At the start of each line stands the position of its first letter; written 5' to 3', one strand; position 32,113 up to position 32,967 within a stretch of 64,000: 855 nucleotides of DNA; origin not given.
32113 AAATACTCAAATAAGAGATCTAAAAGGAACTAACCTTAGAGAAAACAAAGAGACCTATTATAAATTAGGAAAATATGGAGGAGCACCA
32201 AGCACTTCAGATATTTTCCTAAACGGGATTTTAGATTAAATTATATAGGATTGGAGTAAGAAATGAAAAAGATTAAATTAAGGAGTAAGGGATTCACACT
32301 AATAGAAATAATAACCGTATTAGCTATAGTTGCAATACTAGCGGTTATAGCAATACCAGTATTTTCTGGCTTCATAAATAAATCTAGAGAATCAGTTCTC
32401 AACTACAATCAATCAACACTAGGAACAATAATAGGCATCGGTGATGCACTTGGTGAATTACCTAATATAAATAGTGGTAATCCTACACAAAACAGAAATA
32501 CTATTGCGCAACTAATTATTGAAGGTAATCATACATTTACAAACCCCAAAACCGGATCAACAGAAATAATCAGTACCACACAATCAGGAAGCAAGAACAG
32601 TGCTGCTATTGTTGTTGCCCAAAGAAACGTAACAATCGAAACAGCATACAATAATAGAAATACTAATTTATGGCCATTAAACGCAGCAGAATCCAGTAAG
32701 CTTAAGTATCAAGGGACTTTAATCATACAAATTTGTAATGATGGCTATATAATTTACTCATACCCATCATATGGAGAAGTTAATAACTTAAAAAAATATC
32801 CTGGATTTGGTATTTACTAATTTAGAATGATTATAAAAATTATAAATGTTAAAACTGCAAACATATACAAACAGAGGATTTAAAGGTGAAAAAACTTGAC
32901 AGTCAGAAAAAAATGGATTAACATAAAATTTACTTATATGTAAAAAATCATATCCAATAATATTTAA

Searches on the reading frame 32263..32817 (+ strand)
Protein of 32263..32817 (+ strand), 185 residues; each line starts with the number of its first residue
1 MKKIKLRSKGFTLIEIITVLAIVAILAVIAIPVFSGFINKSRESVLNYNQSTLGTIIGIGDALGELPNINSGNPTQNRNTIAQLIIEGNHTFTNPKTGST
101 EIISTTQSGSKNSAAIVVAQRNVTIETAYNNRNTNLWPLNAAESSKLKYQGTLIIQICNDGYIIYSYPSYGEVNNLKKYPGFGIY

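Call 3: search_protein_families(library=pfam, proteins=[window:32263-32817:+], max_evalue=0.1)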
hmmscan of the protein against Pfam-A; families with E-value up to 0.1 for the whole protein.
window:32263-32817:+ (185 aa): 1 family
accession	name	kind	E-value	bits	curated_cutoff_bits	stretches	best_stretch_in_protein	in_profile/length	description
PF07963.17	N_methyl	-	4.2e-07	29.7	21.2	1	7-31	3-27/27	Prokaryotic N-terminal methylation motif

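Call 4: search_protein_families(library=padloc, proteins=[window:32263-32817:+], max_evalue=0.1)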
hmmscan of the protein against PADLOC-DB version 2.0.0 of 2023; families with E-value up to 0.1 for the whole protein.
window:32263-32817:+ (185 aa): 0 families

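Call 5: search_protein_families(library=ncbifam, proteins=[window:32263-32817:+], max_evalue=0.1)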
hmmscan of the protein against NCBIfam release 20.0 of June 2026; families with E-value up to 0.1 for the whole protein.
window:32263-32817:+ (185 aa): 15 families
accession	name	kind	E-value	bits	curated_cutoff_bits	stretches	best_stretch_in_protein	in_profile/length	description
NF041775.1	typeIV_PilA_Myxo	equivalog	4.5e-08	33.3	400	1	5-52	7-54/214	type IV pilin protein PilA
NF007862.0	PRK10574.1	equivalog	9.6e-08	32.3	138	1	7-41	3-37/145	prepilin peptidase-dependent pilin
TIGR02532.1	IV_pilin_GFxxxE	domain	1.1e-07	31.4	16.3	1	9-31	2-24/24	prepilin-type N-terminal cleavage/methylation domain-containing protein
NF040999.1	pilin_ComGC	equivalog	6.7e-05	23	75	1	9-34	2-27/84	competence type IV pilus major pilin ComGC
TIGR01710.1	typeII_sec_gspG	equivalog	8.4e-05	22.6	88.85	1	9-49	1-41/134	type II secretion system major pseudopilin GspG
TIGR01708.2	typeII_sec_gspH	equivalog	0.00026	21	80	1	8-35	1-28/169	type II secretion system minor pseudopilin GspH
TIGR02596.1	TIGR02596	subfamily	0.00055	20.1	70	1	11-40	1-30/196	Verru_Chthon cassette protein D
NF041013.1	T4P_ComGE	equivalog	0.00071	19.6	49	1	8-37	3-32/83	competence type IV pilus minor pilin ComGE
NF040982.1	ComGD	equivalog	0.0057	17.1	70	1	9-40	2-33/139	competence type IV pilus minor pilin ComGD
NF041002.1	pilin_ComGF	equivalog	0.0072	16.6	80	1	9-50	2-42/139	competence type IV pilus minor pilin ComGF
NF047670.1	LIC10816_fam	subfamily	0.008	16.8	150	1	22-57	6-40/94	LIC10816 family protein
TIGR01707.1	gspI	equivalog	0.01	16.3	44.35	1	10-36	1-27/101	type II secretion system minor pseudopilin GspI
NF007800.0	PRK10506.1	equivalog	0.012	15.5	158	1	5-30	5-30/163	prepilin peptidase-dependent protein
TIGR01711.1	gspJ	equivalog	0.021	14.7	64.85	1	9-38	1-30/192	type II secretion system minor pseudopilin GspJ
NF009310.0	PRK12668.1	equivalog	0.038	12.8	564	1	17-41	338-362/584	Na(+)/H(+) antiporter subunit D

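Call 9: find_homologous_proteins(query=window:32263-32817:+, max_evalue=0.001)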
Query window:32263-32817:+ (185 aa): 18 proteins with E <= 0.001 among 564 candidates.
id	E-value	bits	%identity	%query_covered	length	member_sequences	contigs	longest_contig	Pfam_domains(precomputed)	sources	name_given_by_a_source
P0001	2.2e-99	348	90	96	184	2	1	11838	PF07963.18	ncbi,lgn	-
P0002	1.7e-86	306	81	95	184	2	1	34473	PF07963.18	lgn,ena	-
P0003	1.5e-85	303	76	99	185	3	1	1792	PF07963.18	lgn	-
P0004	7.4e-85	301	76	100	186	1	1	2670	PF07963.18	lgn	-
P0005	6.4e-84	298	75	99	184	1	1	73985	PF07963.18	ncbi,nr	ncbi:MAG: prepilin-type N-terminal cleavage/methylation domain-containing protein [Firmicutes bacter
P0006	7.3e-65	236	64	94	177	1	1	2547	PF07963.18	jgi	-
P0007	1.7e-47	179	53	93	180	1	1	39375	PF07963.18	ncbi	-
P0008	1.7e-45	173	50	94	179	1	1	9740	PF07963.18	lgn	-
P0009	2.2e-4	39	38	50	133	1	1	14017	PF07963.18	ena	-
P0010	2.2e-4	39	58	24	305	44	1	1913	PF07963.18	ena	-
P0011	2.2e-4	39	38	53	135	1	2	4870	PF07963.18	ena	-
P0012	2.4e-4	39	46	32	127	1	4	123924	PF07963.18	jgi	jgi:general secretion pathway protein G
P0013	3.5e-4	38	46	32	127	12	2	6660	PF07963.18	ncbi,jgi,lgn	-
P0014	4.2e-4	38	44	32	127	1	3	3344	PF07963.18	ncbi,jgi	-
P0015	4.2e-4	38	44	32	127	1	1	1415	PF07963.18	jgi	-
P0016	5.0e-4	38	65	20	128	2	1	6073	PF07963.18,PF16732.11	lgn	-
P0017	5.6e-4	38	44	32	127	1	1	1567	PF07963.18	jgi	jgi:general secretion pathway protein G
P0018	8.2e-4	37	44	32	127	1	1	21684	PF07963.18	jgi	jgi:general secretion pathway protein G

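Call 13: find_encoding_contigs(protein=P0007, flank=8000, max_places=3)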
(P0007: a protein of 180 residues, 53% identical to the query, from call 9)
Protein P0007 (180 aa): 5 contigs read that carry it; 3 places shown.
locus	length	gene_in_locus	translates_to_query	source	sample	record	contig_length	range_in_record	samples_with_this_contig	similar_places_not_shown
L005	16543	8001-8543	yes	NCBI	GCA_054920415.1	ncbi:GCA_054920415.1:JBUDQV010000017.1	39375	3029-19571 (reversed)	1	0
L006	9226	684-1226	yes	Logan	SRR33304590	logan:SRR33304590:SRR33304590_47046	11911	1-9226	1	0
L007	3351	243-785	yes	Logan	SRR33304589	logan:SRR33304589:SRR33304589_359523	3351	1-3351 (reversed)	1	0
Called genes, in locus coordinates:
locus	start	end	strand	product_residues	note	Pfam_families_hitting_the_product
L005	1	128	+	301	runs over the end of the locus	PF02445:NadA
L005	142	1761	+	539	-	PF00890:FAD_binding_2, PF01266:DAO (weak), PF03486:HI0933_like (faint), PF07992:Pyr_redox_2 (weak), PF02910:Succ_DH_flav_C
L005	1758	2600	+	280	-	PF02749:QRPTase_N, PF01729:QRPTase_C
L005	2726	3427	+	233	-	PF04542:Sigma70_r2, PF04545:Sigma70_r4, PF01381:HTH_3 (weak)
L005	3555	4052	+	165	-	PF09419:PGP_phosphatase (faint), PF13419:HAD_2 (faint), PF08282:Hydrolase_3 (weak), PF00702:Hydrolase, PF13242:Hydrolase_like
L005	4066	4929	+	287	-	PF08501:Shikimate_dh_N, PF01488:Shikimate_DH, PF18317:SDH_C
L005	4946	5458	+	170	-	PF02224:Cytidylate_kin (faint), PF13238:AAA_18, PF13671:AAA_33 (weak), PF01202:SKI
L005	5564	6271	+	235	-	PF07833:Cu_amine_oxidN1, PF02493:MORN (weak)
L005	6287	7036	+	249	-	PF06750:A24_N_bact, PF01478:Peptidase_A24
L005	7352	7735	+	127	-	PF07963:N_methyl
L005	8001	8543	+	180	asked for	PF07963:N_methyl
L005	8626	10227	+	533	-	PF04932:Wzy_C, PF02493:MORN (weak)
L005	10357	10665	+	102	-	PF18902:DUF5658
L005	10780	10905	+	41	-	-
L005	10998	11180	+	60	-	PF08239:SH3_3 (weak)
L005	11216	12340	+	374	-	PF00437:T2SSE, PF13401:AAA_22 (weak), PF13555:AAA_29 (faint)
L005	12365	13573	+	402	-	PF28597:T2SSF_N, PF00482:T2SSF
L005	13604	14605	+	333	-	PF11104:PilM_2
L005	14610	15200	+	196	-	-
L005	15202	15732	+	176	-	PF04350:PilO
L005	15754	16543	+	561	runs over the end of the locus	PF05157:MshEN, PF00437:T2SSE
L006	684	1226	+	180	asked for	PF07963:N_methyl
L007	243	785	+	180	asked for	PF07963:N_methyl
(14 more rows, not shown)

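Call 14: find_encoding_contigs(protein=P0008, flank=8000, max_places=3)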
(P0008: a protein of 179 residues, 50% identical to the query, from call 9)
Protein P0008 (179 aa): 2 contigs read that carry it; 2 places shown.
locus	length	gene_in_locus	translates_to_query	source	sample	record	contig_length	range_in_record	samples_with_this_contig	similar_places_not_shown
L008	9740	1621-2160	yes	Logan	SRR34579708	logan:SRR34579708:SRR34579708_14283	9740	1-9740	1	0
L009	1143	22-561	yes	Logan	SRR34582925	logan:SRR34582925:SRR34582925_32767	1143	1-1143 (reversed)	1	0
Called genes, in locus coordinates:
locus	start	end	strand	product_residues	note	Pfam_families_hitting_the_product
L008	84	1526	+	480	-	PF07690:MFS_1, PF13347:MFS_2, PF07690:MFS_1 (weak)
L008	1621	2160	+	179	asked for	PF07963:N_methyl (weak)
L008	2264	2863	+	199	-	-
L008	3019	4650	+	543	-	PF00989:PAS, PF13188:PAS_8 (weak), PF13426:PAS_9, PF08447:PAS_3, PF01590:GAF (weak), PF01966:HD, PF08668:HDOD (weak), PF13487:HD_5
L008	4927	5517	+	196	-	PF09968:DUF2202 (weak)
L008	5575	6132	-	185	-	-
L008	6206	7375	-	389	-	PF00070:Pyr_redox (faint), PF00890:FAD_binding_2 (faint), PF01266:DAO (faint), PF03486:HI0933_like, PF07992:Pyr_redox_2, PF13450:NAD_binding_8 (faint), PF22780:HI0933_like_1st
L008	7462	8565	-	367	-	-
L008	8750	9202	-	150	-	-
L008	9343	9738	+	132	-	?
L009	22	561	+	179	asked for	PF07963:N_methyl (weak)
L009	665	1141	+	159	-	?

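Call 22: find_encoding_contigs(protein=P0001, flank=8000, max_places=2)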
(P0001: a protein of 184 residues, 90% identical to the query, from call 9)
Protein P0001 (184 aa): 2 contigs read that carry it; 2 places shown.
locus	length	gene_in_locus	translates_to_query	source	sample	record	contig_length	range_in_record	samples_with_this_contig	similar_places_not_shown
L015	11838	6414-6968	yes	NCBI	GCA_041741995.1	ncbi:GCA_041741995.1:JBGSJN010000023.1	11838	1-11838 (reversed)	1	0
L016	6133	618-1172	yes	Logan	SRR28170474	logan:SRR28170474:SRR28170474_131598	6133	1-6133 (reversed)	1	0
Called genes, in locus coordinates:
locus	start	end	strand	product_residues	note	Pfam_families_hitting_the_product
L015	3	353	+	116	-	?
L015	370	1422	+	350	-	PF04055:Radical_SAM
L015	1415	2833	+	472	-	PF04055:Radical_SAM, PF06968:BATS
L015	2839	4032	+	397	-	PF00350:Dynamin_N (faint), PF01926:MMR_HSR1, PF18128:HydF_dimer, PF18133:HydF_tetramer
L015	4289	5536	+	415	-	PF02463:SMC_N, PF13476:AAA_23 (weak), PF13304:AAA_21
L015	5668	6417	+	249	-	PF07963:N_methyl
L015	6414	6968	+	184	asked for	PF07963:N_methyl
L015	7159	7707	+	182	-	PF04191:PEMT (weak)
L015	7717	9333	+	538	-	PF03321:GH3 (faint), PF23571:GH3_M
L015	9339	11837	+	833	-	?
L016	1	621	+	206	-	?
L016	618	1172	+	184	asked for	PF07963:N_methyl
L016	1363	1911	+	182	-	PF04191:PEMT (weak)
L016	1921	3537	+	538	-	PF03321:GH3 (faint), PF23571:GH3_M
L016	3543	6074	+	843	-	PF16927:HisKA_7TM, PF00990:GGDEF, PF13487:HD_5, PF01966:HD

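Call 23: find_encoding_contigs(protein=P0005, flank=8000, max_places=2)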
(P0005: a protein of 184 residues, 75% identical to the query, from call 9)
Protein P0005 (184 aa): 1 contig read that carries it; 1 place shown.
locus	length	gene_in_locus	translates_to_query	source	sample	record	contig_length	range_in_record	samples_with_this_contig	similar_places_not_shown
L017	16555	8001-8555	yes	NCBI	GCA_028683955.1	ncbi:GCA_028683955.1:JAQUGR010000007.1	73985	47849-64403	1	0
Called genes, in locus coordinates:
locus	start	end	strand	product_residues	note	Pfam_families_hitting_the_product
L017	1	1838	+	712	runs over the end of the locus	PF09479:Flg_new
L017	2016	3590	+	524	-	PF00990:GGDEF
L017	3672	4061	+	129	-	PF00903:Glyoxalase, PF13669:Glyoxalase_4 (weak)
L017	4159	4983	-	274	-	PF03180:Lipoprotein_9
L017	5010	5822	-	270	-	PF02596:DUF169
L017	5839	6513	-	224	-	PF00528:BPD_transp_1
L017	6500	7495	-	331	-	PF02463:SMC_N (weak), PF00005:ABC_tran, PF13304:AAA_21 (faint), PF09383:NIL (faint)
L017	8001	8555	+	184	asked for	PF07963:N_methyl (weak)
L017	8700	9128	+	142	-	-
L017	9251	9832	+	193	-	PF01386:Ribosomal_L25p, PF14693:Ribosomal_TL5_C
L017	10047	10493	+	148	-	PF00011:HSP20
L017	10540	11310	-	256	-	-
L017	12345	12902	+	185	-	PF22765:DUF7010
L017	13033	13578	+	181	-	PF00857:Isochorismatase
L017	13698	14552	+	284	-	PF00753:Lactamase_B, PF23023:Anti-Pycsar_Apyc1 (weak)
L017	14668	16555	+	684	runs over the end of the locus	PF00990:GGDEF, PF13487:HD_5, PF01966:HD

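Call 24: find_encoding_contigs(protein=P0002, flank=8000, max_places=2)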
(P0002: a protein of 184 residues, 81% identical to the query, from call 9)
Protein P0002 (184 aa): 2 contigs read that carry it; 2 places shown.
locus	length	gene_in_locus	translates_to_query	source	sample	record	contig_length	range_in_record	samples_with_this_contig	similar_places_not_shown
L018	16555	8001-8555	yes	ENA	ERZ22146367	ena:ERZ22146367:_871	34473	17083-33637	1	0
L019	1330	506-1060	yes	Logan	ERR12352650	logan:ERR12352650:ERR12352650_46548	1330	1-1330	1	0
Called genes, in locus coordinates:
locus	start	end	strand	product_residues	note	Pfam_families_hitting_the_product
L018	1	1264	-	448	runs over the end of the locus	PF00890:FAD_binding_2 (weak), PF01262:AlaDh_PNT_C (faint), PF01266:DAO (faint), PF03486:HI0933_like (faint), PF07992:Pyr_redox_2, PF13738:Pyr_redox_3, PF00070:Pyr_redox, PF02852:Pyr_redox_dim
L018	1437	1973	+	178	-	PF01814:Hemerythrin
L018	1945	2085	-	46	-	-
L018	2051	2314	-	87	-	-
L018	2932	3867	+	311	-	-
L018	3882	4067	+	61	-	PF05154:TM2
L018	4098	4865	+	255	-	PF05013:FGase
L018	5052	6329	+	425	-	PF02463:SMC_N, PF13175:AAA_15 (weak), PF13476:AAA_23 (weak), PF13304:AAA_21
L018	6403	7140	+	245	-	PF07963:N_methyl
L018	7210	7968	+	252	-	PF13306:LRR_5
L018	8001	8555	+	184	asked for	PF07963:N_methyl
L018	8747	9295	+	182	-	PF04191:PEMT (weak)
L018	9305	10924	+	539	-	PF23571:GH3_M, PF23572:GH3_C (faint)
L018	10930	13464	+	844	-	PF16927:HisKA_7TM, PF00990:GGDEF, PF13487:HD_5, PF01966:HD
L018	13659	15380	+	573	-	PF06580:His_kinase, PF02518:HATPase_c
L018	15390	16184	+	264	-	PF00072:Response_reg, PF00165:HTH_AraC (weak), PF12833:HTH_18, PF00165:HTH_AraC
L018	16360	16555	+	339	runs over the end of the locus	PF02608:Bmp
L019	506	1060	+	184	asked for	PF07963:N_methyl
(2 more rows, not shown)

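Call 35: find_encoding_contigs(protein=P0006, flank=6000, max_places=3)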
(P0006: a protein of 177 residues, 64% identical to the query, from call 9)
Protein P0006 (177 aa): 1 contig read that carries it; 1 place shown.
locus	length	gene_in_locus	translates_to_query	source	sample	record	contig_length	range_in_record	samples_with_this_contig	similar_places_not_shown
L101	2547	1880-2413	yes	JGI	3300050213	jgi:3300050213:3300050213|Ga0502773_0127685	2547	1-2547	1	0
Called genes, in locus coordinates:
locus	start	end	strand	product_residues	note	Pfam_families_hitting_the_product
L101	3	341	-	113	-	?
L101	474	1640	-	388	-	PF03721:UDPG_MGDP_dh_N, PF00984:UDPG_MGDP_dh, PF03720:UDPG_MGDP_dh_C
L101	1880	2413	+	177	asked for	PF07963:N_methyl (weak)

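Call 46: find_related_loci(query=A4, collection=metagenome_contigs, flank=10000)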
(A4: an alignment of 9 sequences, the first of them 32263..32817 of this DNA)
Query A4 (185 aa) in metagenome_contigs; peptide patterns used: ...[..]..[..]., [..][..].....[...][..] (x = any residue, [..] = any of these).
600 stretches matched a pattern (row limit reached: there are more); 270 encode a relative of the query (tblastn E <= 1e-3); the best 80 are kept; 80 distinct loci.
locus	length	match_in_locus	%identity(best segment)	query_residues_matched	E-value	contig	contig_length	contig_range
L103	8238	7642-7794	58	2-53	1e-11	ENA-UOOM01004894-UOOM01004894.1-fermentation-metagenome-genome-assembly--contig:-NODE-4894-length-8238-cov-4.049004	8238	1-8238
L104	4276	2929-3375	32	5-147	9e-11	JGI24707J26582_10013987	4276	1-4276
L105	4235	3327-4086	28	1-125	4e-10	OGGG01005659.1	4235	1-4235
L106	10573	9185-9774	48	6-49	5e-10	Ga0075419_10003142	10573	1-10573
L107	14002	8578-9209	43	1-58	9e-10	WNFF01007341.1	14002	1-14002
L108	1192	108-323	42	1-73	1e-9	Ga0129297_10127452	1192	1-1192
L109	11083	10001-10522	28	2-173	2e-9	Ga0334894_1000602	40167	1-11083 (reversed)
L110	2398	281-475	41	1-70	2e-9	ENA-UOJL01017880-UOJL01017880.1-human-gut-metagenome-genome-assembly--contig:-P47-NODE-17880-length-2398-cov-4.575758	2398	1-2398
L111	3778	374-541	45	4-53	2e-9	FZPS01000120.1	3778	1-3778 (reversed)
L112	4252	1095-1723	43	1-58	2e-9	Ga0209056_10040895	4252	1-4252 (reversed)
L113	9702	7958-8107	48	4-53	3e-9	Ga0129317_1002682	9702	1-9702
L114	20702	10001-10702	33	5-86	3e-9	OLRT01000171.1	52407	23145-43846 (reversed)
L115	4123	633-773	47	7-53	3e-9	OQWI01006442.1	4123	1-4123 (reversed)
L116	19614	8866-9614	44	7-51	8e-9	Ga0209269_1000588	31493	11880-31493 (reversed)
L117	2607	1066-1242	48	1-63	6e-9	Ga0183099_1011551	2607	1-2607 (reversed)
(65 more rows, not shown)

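Call 47: predict_structure(alignment_id=A4)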
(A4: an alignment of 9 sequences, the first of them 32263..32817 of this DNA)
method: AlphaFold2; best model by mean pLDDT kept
length: 185 residues; sequences in the alignment: 9
mean_pLDDT: 81.7   pTM: 0.73
mean pLDDT of the five models: 81.7, 79.0, 78.7, 75.4, 70.5
residues with pLDDT >= 90: 55; 70-90: 105; 50-70: 15; < 50: 10
segments of 3 or more residues with pLDDT < 50: 1-7, 183-185
pLDDT, mean of each block of 10 residues (from residue 1): 47 76 74 73 87 83 77 84 86 90 75 88 92 91 88 92 92 90 51
secondary structure, 60 per line:
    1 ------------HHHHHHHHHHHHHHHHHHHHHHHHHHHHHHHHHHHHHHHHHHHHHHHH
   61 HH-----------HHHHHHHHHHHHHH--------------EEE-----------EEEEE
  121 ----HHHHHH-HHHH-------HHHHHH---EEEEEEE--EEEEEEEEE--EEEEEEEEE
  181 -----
elements in order: H13-62 H74-87 E102-104 E116-120 H125-130 H132-135 H143-148 E152-158 E161-169 E172-180

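Call 49: search_protein_families(library=pfam, proteins=[L015:5668-6414:+, L018:6403-7137:+, L018:7210-7965:+], max_evalue=0.01)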
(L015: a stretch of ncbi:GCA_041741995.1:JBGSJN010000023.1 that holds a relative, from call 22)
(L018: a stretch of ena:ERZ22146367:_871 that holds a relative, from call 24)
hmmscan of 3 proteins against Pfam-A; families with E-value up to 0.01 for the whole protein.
L015:5668-6414:+ (249 aa): 1 family
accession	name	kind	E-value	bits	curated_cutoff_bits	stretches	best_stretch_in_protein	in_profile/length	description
PF07963.17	N_methyl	-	1.1e-07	31.6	21.2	1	5-29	2-26/27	Prokaryotic N-terminal methylation motif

L018:6403-7137:+ (245 aa): 1 family
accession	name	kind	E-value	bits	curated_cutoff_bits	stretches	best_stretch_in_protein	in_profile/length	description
PF07963.17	N_methyl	-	1.3e-08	34.5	21.2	1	7-30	4-27/27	Prokaryotic N-terminal methylation motif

L018:7210-7965:+ (252 aa): 2 families
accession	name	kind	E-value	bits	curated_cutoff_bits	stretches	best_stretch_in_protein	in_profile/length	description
PF13306.12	LRR_5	-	1.1e-15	58.1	27.7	1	131-244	15-120/127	BspA type Leucine rich repeat region (6 copies)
PF13855.12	LRR_8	-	0.00016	21.8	27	0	187-213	11-36/61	Leucine rich repeat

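Call 51: fold_search(model_id=the predicted structure, library=pdb)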
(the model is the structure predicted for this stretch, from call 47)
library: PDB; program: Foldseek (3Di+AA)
matches with E <= 10: 166; with E <= 0.001: 0
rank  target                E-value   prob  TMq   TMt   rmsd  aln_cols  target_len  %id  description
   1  8fxh_A                4.5e-01  0.20  0.19  0.06   7.0        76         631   13  Cryo-EM structure of Stanieria sp. CphA2 (released 2023-06-14)
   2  9oma_A                5.1e-01  0.30  0.24  0.17   4.7        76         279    8  Cryo-EM structure of PCMTD1-ELOBC-CUL5-RBX2 (CRL5-PCMTD1) (released 2025-06-04)
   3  8ome_A                7.1e-01  0.10  0.23  0.15   9.8       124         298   11  Crystal structure of hKHK-A in complex with compound-4 (released 2023-09-27)
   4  7lvv_D                8.6e-01  0.10  0.29  0.35   8.1       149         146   13  cryoEM structure DrdV-DNA complex (released 2021-03-17)
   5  8fxi_B                9.2e-01  0.16  0.20  0.07   6.2        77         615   10  Cryo-EM structure of Stanieria sp. CphA2 in complex with ADPCP and 4x(beta-Asp-Arg) (released 2023-06-14)
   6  4eum_A                9.8e-01  0.09  0.23  0.15   9.6       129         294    7  Crystal structure of a sugar kinase (Target EFI-502132) from Oceanicola granulosus with bound AMP, crystal form II (released 2012-05-16)
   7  6rmd_D                9.8e-01  0.06  0.21  0.12  14.6       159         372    6  Structure of ATP bound Plasmodium falciparum IMP-nucleotidase (released 2020-07-15)
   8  3eks                  1.0e+00  0.03  0.13  0.07  10.3        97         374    6  Crystal Structure of Monomeric Actin bound to Cytochalasin D (released 2008-10-07)
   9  4opu                  1.1e+00  0.03  0.14  0.06  17.1        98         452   17  Constructing tailored isoprenoid products by structure-guided modification of geranylgeranyl reductase (released 2014-07-09)
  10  8j07_d7               1.4e+00  0.03  0.13  0.07  10.3       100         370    6  96nm repeat of human respiratory doublet microtubule and associated axonemal complexes (released 2023-07-26)
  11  4opi                  1.5e+00  0.02  0.13  0.06  16.8       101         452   18  Constructing tailored isoprenoid products by structure-guided modification of geranylgeranyl reductase. (released 2014-07-09)
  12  8fxi_C                1.6e+00  0.12  0.20  0.07   6.2        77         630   10  Cryo-EM structure of Stanieria sp. CphA2 in complex with ADPCP and 4x(beta-Asp-Arg) (released 2023-06-14)
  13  3wee_B                1.7e+00  0.04  0.15  0.08  10.2        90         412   14  Structure of the full-length yeast Arp7-Arp9 Heterodimer (released 2014-02-26)
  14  4e69_B                1.9e+00  0.07  0.23  0.15   9.8       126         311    9  Crystal structure of a sugar kinase (target EFI-502132) from Oceanicola granulosus, unliganded structure (released 2012-04-18)
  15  3ro4_B                2.0e+00  0.06  0.23  0.16   9.8       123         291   11  X-ray Structure of Ketohexokinase in complex with an indazole compound derivative (released 2011-08-03)
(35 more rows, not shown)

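Call 68: search_protein_representatives(alignment_id=A4)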
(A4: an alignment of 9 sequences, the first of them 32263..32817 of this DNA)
Query: 9 sequences, 183 profile positions. Proteins with E-value up to 0.001 (for the whole library): 141074; up to 1e-10: 121; up to 1e-30: 6. The best 150 are listed.
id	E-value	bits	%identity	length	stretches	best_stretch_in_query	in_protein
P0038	1.3e-59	217.1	-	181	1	2-182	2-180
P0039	2.4e-57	209.7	-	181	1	4-180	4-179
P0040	5.2e-44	166.2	-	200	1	6-180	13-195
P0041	1.8e-43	164.5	-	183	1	6-175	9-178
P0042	4.6e-42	159.9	-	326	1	44-180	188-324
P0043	6.0e-35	136.7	-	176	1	3-179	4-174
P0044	2.8e-30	121.5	-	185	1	1-179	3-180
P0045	2.2e-29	118.6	-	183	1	6-164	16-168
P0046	6.0e-26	107.4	-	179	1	1-173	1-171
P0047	2.5e-25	105.4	-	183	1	2-168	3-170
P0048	8.1e-25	103.7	-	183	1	5-178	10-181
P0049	2.1e-24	102.3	-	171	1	4-166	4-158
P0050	9.7e-24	100.2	-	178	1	12-168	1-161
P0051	2.4e-23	98.9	-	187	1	5-168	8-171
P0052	7.1e-22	94.1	-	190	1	7-168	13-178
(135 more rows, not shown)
